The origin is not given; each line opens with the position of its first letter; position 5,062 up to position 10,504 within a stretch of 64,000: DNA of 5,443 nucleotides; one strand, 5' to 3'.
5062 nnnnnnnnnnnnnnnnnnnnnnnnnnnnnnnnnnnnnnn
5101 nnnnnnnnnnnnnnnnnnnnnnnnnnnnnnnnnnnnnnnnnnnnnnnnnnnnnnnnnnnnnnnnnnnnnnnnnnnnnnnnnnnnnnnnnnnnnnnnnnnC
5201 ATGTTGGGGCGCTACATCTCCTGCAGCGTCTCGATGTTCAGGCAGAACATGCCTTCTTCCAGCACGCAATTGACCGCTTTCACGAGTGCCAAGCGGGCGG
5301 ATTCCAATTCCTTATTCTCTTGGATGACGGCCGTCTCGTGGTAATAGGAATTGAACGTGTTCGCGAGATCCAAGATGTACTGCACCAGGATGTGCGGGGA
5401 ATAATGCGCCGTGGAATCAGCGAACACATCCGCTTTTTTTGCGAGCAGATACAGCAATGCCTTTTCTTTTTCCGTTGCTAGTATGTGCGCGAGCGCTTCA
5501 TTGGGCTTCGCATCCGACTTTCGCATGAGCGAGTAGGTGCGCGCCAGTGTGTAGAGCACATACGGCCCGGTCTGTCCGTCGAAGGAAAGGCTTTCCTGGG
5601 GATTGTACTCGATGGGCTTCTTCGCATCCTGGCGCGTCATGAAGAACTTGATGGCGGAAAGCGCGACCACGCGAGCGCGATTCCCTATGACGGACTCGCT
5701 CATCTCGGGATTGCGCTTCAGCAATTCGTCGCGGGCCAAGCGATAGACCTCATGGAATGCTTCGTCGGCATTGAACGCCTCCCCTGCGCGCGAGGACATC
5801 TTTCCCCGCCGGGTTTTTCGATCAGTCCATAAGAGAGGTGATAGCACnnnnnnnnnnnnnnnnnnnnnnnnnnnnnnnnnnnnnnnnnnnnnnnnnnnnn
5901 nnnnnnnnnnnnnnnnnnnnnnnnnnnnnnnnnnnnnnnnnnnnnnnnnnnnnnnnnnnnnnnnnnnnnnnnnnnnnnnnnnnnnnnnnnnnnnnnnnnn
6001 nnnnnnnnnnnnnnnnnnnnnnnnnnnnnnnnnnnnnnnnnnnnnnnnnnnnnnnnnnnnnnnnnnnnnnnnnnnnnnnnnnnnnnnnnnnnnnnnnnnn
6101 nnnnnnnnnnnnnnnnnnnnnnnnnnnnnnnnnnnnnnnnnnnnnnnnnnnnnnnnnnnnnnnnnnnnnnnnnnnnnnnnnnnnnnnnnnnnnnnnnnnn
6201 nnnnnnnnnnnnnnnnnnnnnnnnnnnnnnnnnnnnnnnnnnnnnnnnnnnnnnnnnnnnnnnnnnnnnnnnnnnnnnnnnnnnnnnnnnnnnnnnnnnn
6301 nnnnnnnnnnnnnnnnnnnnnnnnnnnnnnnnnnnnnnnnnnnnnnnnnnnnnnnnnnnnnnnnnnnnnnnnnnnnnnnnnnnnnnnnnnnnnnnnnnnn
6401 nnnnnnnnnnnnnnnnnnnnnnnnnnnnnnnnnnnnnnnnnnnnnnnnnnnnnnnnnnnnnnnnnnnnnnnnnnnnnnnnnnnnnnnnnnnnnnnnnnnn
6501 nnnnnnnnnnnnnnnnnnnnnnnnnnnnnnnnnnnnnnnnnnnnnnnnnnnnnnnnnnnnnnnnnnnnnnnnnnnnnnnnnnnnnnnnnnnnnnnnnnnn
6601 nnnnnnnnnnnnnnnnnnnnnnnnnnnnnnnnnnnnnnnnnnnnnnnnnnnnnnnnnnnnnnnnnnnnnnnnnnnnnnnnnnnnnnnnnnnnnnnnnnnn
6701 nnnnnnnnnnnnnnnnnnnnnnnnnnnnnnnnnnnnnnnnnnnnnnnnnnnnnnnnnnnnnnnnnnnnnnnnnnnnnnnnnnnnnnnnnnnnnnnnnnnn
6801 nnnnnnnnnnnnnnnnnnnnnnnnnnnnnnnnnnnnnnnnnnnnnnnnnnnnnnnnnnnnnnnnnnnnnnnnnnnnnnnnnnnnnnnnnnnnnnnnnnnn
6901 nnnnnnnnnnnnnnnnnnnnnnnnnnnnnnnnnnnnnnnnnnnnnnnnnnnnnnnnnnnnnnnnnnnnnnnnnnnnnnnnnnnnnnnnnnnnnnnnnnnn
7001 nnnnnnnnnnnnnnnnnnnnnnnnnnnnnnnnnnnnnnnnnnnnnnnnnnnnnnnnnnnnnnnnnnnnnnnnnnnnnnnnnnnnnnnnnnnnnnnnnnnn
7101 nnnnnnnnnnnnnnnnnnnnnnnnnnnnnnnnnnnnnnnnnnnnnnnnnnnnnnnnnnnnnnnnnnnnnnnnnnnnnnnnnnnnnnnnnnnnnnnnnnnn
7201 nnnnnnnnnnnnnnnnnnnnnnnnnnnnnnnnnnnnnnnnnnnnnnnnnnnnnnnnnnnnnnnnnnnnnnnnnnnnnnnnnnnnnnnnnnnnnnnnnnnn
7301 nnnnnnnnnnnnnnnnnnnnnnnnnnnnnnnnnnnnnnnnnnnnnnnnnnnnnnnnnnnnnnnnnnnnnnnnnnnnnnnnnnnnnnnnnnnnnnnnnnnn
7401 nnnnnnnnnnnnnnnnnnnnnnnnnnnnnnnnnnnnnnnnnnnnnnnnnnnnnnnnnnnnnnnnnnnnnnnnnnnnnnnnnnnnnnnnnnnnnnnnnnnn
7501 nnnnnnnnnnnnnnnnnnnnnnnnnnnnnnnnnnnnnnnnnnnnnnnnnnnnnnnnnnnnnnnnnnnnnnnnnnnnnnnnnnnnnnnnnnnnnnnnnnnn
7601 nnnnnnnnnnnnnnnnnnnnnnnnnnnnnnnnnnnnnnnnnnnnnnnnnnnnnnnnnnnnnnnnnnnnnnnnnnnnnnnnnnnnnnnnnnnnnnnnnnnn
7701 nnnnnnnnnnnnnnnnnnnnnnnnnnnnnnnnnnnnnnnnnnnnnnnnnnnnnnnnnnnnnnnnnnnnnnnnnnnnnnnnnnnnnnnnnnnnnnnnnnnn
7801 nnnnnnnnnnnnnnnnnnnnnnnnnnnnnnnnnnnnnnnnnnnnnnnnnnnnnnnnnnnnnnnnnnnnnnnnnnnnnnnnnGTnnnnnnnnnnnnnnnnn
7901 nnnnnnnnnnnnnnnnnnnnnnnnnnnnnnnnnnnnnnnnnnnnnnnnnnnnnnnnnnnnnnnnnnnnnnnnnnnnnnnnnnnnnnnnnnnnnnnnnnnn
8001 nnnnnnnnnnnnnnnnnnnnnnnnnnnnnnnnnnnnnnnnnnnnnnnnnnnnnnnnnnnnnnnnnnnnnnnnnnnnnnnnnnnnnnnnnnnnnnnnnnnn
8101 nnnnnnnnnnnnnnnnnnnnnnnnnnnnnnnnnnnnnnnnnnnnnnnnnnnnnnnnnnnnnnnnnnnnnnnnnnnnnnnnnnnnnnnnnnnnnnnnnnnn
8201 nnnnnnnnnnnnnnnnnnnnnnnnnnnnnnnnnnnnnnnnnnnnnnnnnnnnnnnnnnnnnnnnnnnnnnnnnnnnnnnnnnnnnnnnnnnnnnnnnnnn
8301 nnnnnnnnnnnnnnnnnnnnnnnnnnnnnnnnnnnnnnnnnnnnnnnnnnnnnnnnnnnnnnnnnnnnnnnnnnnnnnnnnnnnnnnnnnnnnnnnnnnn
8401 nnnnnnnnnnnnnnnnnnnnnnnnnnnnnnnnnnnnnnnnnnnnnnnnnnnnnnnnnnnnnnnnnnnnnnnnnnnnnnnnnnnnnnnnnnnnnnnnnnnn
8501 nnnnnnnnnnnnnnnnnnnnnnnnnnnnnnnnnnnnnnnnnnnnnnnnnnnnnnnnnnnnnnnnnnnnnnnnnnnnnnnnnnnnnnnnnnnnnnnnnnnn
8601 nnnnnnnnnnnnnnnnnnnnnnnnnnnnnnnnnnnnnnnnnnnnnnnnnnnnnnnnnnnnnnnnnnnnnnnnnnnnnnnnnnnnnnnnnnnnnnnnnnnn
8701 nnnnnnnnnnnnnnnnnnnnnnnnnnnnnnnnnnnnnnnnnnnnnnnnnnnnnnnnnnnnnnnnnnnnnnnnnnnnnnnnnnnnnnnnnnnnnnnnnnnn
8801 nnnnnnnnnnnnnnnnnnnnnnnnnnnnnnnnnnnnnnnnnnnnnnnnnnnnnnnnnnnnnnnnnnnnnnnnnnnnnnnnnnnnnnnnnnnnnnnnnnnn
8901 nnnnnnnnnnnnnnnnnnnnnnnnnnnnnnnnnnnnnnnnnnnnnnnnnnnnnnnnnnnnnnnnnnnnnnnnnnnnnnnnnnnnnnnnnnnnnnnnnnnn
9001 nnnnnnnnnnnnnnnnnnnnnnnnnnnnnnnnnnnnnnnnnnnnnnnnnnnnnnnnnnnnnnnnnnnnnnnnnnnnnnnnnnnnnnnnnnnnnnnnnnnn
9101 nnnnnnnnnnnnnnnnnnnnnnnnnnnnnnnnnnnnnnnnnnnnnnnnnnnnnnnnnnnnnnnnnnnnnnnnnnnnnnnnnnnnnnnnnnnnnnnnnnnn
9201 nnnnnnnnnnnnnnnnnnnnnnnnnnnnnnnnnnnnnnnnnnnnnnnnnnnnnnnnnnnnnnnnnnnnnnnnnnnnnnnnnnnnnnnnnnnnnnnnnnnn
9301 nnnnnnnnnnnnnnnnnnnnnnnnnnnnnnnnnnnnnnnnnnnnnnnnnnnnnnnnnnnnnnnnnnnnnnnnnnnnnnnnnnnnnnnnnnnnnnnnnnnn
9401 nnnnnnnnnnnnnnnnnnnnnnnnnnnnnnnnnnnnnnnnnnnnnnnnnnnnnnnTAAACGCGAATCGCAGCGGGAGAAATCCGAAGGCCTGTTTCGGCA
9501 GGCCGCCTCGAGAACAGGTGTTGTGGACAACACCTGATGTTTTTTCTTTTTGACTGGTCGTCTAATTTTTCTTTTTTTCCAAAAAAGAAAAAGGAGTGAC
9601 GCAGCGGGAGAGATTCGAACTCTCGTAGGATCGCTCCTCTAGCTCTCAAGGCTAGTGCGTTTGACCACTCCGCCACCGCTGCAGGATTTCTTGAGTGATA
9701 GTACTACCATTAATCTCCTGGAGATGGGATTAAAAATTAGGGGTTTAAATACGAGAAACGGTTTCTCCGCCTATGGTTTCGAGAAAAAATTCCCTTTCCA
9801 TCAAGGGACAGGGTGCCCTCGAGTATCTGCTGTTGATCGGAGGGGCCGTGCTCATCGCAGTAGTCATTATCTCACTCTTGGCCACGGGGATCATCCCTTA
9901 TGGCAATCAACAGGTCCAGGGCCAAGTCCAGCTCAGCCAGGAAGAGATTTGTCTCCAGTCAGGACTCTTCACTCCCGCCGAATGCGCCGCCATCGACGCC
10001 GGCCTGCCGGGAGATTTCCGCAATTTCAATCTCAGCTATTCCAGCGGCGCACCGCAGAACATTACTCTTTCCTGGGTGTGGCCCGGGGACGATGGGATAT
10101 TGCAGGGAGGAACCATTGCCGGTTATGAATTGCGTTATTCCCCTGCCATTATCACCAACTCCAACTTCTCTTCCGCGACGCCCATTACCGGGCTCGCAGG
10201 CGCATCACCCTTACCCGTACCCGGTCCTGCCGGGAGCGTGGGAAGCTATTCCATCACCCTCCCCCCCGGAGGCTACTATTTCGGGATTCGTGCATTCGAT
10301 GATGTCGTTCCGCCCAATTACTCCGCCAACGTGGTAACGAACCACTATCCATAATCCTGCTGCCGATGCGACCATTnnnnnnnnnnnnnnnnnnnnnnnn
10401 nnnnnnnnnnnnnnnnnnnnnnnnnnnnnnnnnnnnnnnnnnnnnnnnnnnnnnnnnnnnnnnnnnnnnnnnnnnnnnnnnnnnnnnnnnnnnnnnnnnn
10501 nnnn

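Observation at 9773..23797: Large archaeal type IV pilus (adhesion-pilus-like, non-archaellum) locus with nine pilin-like genes and no prepilin peptidase in the window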

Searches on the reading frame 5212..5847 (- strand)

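Call 8: search_protein_families(library=pfam, max_evalue=0.001, proteins=[window:5212-5847:-])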
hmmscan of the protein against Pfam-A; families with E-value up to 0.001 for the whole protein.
window:5212-5847:- (211 aa): 1 family
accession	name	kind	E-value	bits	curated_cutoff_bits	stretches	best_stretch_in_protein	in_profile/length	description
PF05746.21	DALR_1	-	3.9e-27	95.1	22.3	1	97-211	1-117/117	DALR anticodon binding domain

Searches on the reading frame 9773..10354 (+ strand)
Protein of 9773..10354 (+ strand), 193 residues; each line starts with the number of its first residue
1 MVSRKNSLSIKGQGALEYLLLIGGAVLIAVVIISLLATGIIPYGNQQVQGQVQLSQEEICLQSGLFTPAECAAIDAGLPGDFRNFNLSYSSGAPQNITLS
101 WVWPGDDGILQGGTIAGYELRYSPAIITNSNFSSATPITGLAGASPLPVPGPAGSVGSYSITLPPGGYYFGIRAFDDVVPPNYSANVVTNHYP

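Call 3: search_protein_families(library=pfam, max_evalue=0.1, proteins=[window:9773-10354:+])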
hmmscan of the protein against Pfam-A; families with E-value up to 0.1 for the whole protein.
window:9773-10354:+ (193 aa): 3 families
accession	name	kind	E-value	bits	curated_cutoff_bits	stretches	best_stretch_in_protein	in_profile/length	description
PF04021.17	Class_IIIsignal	-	2.9e-06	27.5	23.7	1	11-34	2-25/27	Class III signal peptide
PF00041.27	fn3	-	0.029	15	25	1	86-131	5-42/84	Fibronectin type III domain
PF12911.12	OppC_N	-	0.031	14.6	23.9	1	21-46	17-42/53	N-terminal TM domain of oligopeptide transport permease C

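Call 30: search_protein_families(library=ncbifam, max_evalue=0.01, proteins=[window:9773-10354:+])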
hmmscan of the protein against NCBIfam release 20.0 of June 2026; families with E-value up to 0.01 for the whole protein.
window:9773-10354:+ (193 aa): 0 families

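Call 95: search_solved_structures(query=window:9773-10354:+, max_evalue=1)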
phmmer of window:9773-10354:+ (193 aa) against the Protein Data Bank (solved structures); distinct sequences matched with E-value up to 1: 2.
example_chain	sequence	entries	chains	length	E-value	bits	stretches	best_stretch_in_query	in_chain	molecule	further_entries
7qzr_E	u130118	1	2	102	0.15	15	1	26-75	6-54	Exported protein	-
3gb4_A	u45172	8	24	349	0.45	13.5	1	96-130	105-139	DdmC | Dicamba O-demethylase, oxygenase component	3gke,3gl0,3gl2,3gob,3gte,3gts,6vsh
